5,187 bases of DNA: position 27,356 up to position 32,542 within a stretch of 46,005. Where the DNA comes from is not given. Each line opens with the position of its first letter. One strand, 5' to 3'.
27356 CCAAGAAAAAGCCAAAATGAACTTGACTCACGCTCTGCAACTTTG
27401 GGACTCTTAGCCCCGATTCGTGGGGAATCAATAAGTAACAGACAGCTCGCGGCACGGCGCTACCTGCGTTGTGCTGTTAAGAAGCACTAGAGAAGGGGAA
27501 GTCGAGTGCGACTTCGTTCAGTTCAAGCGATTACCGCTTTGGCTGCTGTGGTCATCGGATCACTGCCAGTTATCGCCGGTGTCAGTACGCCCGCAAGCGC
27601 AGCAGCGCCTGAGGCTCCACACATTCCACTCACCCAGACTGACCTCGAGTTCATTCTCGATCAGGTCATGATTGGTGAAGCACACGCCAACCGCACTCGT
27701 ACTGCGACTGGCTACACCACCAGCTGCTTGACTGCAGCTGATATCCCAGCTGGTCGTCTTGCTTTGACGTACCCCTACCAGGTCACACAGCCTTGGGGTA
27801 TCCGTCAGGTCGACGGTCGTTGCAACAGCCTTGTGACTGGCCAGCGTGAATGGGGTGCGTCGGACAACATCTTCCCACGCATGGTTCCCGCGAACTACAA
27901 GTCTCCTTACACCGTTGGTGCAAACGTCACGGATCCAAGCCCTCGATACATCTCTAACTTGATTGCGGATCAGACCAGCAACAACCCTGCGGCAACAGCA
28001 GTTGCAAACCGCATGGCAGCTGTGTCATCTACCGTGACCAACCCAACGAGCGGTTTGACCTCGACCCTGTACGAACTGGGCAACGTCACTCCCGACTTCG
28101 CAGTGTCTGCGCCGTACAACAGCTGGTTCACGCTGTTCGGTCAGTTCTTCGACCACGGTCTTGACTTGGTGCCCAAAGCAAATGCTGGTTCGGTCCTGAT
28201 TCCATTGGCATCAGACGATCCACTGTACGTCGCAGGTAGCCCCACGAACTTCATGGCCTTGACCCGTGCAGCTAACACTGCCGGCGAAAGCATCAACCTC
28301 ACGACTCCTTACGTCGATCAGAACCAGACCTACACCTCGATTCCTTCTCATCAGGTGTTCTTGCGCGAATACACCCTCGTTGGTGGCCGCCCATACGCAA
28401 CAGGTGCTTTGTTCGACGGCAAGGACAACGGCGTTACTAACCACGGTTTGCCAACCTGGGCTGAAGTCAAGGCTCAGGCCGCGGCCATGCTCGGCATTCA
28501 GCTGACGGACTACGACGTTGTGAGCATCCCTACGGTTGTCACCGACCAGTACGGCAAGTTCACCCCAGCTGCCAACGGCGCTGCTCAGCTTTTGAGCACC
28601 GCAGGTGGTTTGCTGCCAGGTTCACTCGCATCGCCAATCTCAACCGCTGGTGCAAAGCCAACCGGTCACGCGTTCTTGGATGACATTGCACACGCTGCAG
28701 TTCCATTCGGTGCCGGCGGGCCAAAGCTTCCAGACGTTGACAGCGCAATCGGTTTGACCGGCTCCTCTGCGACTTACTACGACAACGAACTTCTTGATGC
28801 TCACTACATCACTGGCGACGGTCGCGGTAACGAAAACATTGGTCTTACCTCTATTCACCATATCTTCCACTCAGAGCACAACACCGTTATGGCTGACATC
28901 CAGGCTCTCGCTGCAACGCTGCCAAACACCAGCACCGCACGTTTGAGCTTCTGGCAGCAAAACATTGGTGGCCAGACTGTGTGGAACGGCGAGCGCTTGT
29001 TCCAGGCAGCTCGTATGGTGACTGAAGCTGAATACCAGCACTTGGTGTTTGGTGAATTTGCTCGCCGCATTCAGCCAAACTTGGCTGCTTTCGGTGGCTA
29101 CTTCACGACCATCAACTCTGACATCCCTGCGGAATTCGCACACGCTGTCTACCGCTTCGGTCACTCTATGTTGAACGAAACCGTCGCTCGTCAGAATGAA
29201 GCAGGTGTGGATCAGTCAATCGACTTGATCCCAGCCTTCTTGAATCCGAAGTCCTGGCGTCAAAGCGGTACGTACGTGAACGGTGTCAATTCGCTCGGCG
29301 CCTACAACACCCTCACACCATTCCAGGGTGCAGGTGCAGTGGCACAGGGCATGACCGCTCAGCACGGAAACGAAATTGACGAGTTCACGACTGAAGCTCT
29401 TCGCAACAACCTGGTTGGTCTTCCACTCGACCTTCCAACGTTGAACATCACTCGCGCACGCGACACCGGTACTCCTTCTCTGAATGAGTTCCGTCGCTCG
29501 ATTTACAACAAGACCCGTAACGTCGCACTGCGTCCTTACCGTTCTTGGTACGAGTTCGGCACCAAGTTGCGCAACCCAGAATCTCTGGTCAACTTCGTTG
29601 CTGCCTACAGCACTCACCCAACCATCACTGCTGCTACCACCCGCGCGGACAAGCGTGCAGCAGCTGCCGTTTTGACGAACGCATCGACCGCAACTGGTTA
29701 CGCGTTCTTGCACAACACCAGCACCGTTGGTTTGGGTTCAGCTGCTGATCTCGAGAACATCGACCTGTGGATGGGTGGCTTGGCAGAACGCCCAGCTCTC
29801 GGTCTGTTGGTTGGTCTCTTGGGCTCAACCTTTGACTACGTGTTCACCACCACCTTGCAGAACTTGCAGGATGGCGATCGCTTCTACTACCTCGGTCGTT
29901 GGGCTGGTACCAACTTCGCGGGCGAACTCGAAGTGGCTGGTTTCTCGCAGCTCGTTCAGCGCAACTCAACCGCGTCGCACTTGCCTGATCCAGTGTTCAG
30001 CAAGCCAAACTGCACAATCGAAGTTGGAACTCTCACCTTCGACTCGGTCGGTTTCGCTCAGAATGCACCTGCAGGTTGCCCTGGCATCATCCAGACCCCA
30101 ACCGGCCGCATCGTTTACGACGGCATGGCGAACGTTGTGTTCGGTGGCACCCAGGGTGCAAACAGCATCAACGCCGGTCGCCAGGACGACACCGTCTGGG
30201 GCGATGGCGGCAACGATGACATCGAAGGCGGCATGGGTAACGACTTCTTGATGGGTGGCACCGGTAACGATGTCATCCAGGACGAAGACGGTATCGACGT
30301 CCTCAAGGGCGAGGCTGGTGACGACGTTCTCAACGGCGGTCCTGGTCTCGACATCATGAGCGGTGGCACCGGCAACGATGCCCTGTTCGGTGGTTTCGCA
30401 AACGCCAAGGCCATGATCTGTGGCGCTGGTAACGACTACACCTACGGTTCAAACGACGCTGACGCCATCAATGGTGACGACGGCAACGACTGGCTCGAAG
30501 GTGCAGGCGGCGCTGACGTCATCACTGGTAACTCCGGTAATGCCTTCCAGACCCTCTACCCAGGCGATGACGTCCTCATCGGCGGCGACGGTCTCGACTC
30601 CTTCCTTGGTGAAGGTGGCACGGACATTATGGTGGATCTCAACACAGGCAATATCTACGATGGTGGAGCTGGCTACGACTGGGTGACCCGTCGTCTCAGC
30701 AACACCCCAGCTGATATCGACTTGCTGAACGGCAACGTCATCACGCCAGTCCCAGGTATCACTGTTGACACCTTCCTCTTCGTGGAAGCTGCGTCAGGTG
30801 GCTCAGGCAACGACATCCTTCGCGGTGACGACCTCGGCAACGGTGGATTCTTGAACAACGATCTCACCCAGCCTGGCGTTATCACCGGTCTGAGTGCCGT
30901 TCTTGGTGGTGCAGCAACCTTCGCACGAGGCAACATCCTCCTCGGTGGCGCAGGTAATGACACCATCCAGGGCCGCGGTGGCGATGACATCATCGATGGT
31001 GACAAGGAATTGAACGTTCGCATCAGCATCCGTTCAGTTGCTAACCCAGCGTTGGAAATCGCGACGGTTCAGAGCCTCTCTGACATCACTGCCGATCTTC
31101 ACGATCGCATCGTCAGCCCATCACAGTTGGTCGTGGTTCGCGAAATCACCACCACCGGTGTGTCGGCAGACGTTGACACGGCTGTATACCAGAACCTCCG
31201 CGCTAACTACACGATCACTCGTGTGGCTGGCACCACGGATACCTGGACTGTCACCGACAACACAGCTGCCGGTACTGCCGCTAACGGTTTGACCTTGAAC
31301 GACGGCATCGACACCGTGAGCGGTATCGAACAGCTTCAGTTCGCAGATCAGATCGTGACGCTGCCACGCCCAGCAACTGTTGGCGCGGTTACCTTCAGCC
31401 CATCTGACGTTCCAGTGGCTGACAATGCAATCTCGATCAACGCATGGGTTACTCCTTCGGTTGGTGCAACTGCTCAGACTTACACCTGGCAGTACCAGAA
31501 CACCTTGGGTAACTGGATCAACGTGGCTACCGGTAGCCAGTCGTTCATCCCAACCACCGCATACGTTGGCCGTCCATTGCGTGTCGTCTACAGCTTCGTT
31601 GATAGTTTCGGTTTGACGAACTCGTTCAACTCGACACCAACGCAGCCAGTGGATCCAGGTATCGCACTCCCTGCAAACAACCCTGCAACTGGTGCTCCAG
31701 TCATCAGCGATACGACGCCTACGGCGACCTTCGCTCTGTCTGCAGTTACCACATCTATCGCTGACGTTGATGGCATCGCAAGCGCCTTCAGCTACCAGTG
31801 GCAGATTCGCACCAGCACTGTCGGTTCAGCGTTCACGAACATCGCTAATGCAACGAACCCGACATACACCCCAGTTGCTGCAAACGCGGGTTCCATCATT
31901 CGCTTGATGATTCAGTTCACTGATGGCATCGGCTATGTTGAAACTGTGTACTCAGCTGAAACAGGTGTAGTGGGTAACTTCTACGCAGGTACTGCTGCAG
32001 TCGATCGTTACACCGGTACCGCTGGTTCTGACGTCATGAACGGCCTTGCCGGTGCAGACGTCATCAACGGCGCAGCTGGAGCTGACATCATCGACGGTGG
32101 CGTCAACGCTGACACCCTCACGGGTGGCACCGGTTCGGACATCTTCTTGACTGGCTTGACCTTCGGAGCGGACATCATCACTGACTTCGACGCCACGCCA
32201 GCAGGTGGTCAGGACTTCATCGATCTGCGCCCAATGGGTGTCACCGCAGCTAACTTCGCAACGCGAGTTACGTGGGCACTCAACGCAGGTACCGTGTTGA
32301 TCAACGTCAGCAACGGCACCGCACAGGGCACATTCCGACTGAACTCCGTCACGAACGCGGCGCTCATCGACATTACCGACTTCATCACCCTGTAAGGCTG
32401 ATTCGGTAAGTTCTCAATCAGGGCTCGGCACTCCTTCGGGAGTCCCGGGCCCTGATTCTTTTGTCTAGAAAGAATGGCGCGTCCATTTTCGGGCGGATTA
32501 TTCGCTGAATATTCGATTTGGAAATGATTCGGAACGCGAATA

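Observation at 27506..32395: Sec-secreted haem peroxidase of the animal-peroxidase superfamily fused to RTX repeats, in an actinobacterial (monoderm) context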

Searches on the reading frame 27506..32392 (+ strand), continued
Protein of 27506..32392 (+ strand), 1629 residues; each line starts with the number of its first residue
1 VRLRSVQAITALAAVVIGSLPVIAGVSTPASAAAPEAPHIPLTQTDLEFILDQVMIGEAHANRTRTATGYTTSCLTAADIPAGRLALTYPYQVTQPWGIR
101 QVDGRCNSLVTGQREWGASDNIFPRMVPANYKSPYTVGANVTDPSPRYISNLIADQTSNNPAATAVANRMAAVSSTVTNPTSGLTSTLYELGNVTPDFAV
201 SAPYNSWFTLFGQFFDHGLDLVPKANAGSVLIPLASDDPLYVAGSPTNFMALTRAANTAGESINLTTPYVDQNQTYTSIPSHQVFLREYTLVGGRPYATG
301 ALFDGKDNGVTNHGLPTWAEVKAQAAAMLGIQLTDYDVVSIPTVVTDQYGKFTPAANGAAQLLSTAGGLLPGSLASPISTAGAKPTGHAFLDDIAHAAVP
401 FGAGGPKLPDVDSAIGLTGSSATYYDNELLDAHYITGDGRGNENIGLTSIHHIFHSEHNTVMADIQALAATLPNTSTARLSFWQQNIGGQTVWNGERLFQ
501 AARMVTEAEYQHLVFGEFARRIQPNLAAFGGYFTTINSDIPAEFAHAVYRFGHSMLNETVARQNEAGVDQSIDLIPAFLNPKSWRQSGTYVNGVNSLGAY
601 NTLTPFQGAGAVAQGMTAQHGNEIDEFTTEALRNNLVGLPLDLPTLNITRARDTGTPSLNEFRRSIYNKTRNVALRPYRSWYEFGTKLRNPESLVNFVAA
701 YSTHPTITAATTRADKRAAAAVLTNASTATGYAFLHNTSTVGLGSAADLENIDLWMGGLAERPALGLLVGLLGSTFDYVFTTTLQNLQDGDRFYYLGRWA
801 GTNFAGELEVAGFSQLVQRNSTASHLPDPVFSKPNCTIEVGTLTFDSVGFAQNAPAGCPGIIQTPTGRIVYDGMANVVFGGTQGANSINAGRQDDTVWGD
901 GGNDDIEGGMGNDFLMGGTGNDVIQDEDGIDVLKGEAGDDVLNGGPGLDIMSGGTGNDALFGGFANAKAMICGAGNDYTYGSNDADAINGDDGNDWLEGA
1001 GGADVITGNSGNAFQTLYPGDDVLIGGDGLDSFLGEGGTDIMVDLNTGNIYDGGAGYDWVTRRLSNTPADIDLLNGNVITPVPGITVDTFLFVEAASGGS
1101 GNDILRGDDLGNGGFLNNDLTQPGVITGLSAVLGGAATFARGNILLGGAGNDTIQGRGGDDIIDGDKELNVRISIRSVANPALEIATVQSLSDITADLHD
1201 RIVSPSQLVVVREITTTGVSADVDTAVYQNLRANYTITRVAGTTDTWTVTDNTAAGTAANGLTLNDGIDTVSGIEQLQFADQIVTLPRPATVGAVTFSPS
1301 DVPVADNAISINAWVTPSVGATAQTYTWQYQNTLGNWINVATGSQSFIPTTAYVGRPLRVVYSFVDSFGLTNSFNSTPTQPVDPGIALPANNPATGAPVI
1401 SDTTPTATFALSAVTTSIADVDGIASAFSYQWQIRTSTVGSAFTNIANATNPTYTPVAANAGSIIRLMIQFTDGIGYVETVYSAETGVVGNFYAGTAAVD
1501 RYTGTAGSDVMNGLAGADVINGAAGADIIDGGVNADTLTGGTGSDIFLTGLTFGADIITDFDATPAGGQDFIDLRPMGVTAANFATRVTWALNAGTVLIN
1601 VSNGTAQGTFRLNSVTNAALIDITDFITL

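Call 69: search_protein_families(library=pfam, proteins=[L010:9839-15157:+, L047:9863-15031:+, L064:9929-14800:+, L068:8629-13653:+, L083:9869-14938:+], max_evalue=0.001)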
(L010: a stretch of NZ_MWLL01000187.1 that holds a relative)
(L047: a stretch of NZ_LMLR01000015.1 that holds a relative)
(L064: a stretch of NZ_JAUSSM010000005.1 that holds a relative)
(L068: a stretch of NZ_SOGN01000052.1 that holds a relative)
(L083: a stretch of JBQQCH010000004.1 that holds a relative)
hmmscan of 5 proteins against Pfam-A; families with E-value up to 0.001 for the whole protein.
L010:9839-15157:+ (1773 aa): 2 families
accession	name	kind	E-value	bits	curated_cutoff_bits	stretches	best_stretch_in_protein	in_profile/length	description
PF03098.20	An_peroxidase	-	8.7e-61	206.5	25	3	451-714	204-445/530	Animal haem peroxidase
PF00353.25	HemolysinCabind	-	3.8e-45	151.8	23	6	1514-1547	2-35/36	RTX calcium-binding nonapeptide repeat (4 copies)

L047:9863-15031:+ (1723 aa): 5 families
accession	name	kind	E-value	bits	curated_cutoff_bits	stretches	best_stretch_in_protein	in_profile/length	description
PF08310.17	LGFP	-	1.5e-78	259.5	22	6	1459-1511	1-53/53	LGFP repeat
PF03098.20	An_peroxidase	-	1.4e-64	219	25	3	474-735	204-446/530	Animal haem peroxidase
PF00353.25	HemolysinCabind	-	3.1e-18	65.8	23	2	945-979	1-35/36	RTX calcium-binding nonapeptide repeat (4 copies)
PF00041.27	fn3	-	2.2e-06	28.2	25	1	1358-1430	12-82/84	Fibronectin type III domain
PF23872.1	DUF7227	-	4.3e-05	23.7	27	0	1545-1578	21-54/223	Domain of unknown function (DUF7227)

L064:9929-14800:+ (1624 aa): 4 families
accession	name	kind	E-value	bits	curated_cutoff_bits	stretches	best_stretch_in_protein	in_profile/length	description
PF03098.20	An_peroxidase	-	4e-64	217.5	25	3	470-730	207-448/530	Animal haem peroxidase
PF00353.25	HemolysinCabind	-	2.2e-14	53.5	23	4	929-964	1-36/36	RTX calcium-binding nonapeptide repeat (4 copies)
PF00041.27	fn3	-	4.3e-13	49.7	25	1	1341-1417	11-82/84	Fibronectin type III domain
PF00395.25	SLH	-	3.7e-08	33.6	20.8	0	1565-1612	1-44/44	S-layer homology domain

L068:8629-13653:+ (1675 aa): 6 families
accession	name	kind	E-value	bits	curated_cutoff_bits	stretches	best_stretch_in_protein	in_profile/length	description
PF03098.20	An_peroxidase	-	1.6e-63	215.5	25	3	485-748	206-431/530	Animal haem peroxidase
PF00041.27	fn3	-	2.2e-23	82.7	25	2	1488-1560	15-81/84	Fibronectin type III domain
PF13205.12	Big_5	-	2.6e-21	76.7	23.6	1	1571-1674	4-105/105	Bacterial Ig-like domain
PF00353.25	HemolysinCabind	-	3.2e-15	56.2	23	3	971-1005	2-36/36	RTX calcium-binding nonapeptide repeat (4 copies)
PF16656.11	Pur_ac_phosph_N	-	2.6e-05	25.1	30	0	1488-1553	14-85/93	Purple acid Phosphatase, N-terminal domain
PF25059.1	FN3_DSCAM-DSCAML_C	-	4.8e-05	24.1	39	0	1523-1557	40-74/89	DSCAM/DSCAML C-terminal Fn3-like domain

L083:9869-14938:+ (1690 aa): 5 families
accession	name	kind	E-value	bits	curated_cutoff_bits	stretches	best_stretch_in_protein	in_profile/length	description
PF03098.20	An_peroxidase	-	1.1e-65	222.6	25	3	473-735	204-447/530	Animal haem peroxidase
PF13517.12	FG-GAP_3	-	1.3e-36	125.4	26.9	5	1444-1504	1-60/61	FG-GAP-like repeat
PF01839.29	FG-GAP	-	6.6e-19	67.8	22.1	1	1488-1513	3-35/37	FG-GAP repeat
PF00353.25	HemolysinCabind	-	9.2e-14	51.5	23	2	941-976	1-36/36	RTX calcium-binding nonapeptide repeat (4 copies)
PF00041.27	fn3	-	2.6e-07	31.2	25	1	1353-1426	11-82/84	Fibronectin type III domain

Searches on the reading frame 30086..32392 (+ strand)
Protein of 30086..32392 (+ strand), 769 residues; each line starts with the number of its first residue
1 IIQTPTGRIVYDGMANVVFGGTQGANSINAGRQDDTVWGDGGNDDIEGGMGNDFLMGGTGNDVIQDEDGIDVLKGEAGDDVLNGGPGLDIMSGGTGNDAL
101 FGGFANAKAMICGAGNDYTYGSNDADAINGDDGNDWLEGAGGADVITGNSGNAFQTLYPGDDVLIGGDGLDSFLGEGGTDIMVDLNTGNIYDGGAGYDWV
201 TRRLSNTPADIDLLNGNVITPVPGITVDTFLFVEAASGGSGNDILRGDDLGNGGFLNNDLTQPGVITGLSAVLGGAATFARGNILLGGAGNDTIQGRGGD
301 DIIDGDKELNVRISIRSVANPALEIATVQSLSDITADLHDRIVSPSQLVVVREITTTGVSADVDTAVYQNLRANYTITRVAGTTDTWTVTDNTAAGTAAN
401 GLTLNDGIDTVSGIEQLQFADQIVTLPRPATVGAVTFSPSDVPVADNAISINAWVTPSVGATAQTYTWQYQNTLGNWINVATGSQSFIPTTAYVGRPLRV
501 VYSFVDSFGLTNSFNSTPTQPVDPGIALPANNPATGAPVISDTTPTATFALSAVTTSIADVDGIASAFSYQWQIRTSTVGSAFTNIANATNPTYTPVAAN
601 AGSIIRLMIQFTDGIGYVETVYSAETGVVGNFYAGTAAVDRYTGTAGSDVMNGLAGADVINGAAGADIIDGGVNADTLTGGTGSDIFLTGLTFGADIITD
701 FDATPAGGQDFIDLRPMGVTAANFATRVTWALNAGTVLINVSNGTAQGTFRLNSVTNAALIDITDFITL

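Call 56: predict_structure(alignment_id=A2)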
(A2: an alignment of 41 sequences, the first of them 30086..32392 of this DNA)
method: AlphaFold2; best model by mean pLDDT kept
length: 769 residues; sequences in the alignment: 41
mean_pLDDT: 88.5   pTM: 0.58
mean pLDDT of the five models: 88.5, 88.2, 87.9, 86.4, 86.4
residues with pLDDT >= 90: 481; 70-90: 224; 50-70: 55; < 50: 9
segments of 3 or more residues with pLDDT < 50: 153-155, 218-223
pLDDT, mean of each block of 10 residues (from residue 1): 79 85 91 91 93 94 93 96 93 95 90 93 92 90 86 58 91 87 88 90 86 71 65 91 90 75 92 90 92 92 95 94 91 94 96 81 90 94 89 74 82 94 81 64 85 62 87 86 89 87 75 84 72 91 95 94 90 91 95 96 96 88 96 94 96 94 95 95 93 92 89 95 95 95 92 95 94
secondary structure, 60 per line:
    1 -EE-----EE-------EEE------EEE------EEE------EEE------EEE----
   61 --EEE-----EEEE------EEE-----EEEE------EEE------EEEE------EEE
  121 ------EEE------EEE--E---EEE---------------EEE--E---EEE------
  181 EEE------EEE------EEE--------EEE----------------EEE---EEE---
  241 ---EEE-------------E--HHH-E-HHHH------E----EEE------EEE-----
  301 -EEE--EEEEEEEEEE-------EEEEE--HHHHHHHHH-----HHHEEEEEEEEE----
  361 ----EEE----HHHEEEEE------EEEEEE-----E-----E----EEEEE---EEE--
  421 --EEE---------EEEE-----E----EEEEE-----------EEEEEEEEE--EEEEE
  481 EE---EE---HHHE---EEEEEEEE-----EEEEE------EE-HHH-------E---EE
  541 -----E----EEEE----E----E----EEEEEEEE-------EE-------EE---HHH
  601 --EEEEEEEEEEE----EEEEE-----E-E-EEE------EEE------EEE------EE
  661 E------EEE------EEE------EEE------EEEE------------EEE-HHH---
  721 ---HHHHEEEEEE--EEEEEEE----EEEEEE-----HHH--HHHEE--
elements in order (helices of 4 or more, strands of 3 or more residues): E18-20 E27-29 E36-38 E45-47 E54-56 E63-65 E71-74 E81-83 E89-92 E99-101 E108-111 E118-120 E127-129 E136-138 E145-147 E163-165 E172-174 E181-183 E190-192 E199-201 E210-212 E229-231 E235-237 E244-246 H269-272 E284-286 E293-295 E302-304 E307-316 E324-328 H331-339 E348-356 E365-367 E375-379 E386-391 E408-412 E416-418 E423-425 E435-438 E449-453 E465-473 E476-482 E498-505 E511-515 E551-554 E569-576 E603-613 E618-622 E632-634 E641-643 E650-652 E659-661 E668-670 E677-679 E686-688 E695-698 E711-713 H724-727 E728-733 E736-742 E747-752

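Call 61: fold_search(model_id=the predicted structure, library=pdb)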
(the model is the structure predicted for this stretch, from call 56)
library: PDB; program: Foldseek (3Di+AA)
matches with E <= 10: 1467; with E <= 0.001: 50
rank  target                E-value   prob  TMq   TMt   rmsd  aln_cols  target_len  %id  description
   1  6xi3                  9.0e-06  1.00  0.14  0.23  20.7       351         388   15  Crystal structure of tetra-tandem repeat in extending region of large adhesion protein (released 2020-10-14)
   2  3t1w                  3.3e-05  1.00  0.13  0.22  30.8       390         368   13  Structure of the four-domain fragment Fn7B89 of oncofetal fibronectin (released 2012-03-21)
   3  4p99_A                8.3e-05  1.00  0.11  0.17  27.8       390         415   14  Ca2+-stabilized adhesin helps an Antarctic bacterium reach out and bind ice (released 2014-06-18)
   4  7rah_E                1.1e-04  1.00  0.21  0.40  12.3       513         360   16  Adenylate cyclase toxin RTX domain fragment bound to M1H5 Fab and M2B10 Fab (released 2021-09-15)
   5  7usl_C                1.4e-04  1.00  0.16  0.17  27.3       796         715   17  Integrin alphaM/beta2 ectodomain in complex with adenylate cyclase toxin RTX751 and M1F5 Fab (released 2022-08-17)
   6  2yn5_B                1.4e-04  0.99  0.11  0.21  21.6       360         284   15  Structural insight into the giant calcium-binding adhesin SiiE: implications for the adhesion of Salmonella enterica t (released 2013-04-03)
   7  8k53_A                1.4e-04  0.98  0.12  0.12  33.0       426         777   10  Structure of the Dimeric Human CNTN2 Ig 1-6-FNIII 1-2 Domain in an Asymmetric State (released 2023-12-06)
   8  1n26_A                1.6e-04  0.99  0.10  0.20  18.0       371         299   11  Crystal Structure of the extra-cellular domains of Human Interleukin-6 Receptor alpha chain (released 2002-12-18)
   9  8dh8_A                1.6e-04  0.98  0.12  0.13  24.8       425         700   10  Leptin-bound leptin receptor complex-full ECD (released 2023-04-19)
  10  2yn5_A                1.6e-04  0.99  0.10  0.21  21.7       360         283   15  Structural insight into the giant calcium-binding adhesin SiiE: implications for the adhesion of Salmonella enterica t (released 2013-04-03)
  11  2ibb                  1.8e-04  1.00  0.10  0.29  16.1       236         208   15  Crystal Structure of the First and Second FNIII Domains of Ihog (released 2006-10-24)
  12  5jpm_A                2.0e-04  1.00  0.12  0.13  17.2       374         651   11  Structure of the complex of human complement C4 with MASP-2 rebuilt using iMDFF (released 2016-08-10)
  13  7b2m_A                2.0e-04  0.99  0.10  0.12  17.3       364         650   10  Cryo-EM structure of complement C4b in complex with nanobody E3 (released 2022-03-02)
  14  4yfd_A                2.2e-04  0.91  0.10  0.14  26.4       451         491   10  Crystal structure PTP delta Ig1-Fn2 in complex with IL-1RAcP (released 2015-05-06)
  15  2jll                  2.2e-04  0.90  0.09  0.16  27.8       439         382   10  Crystal structure of NCAM2 IgIV-FN3II (released 2009-11-17)
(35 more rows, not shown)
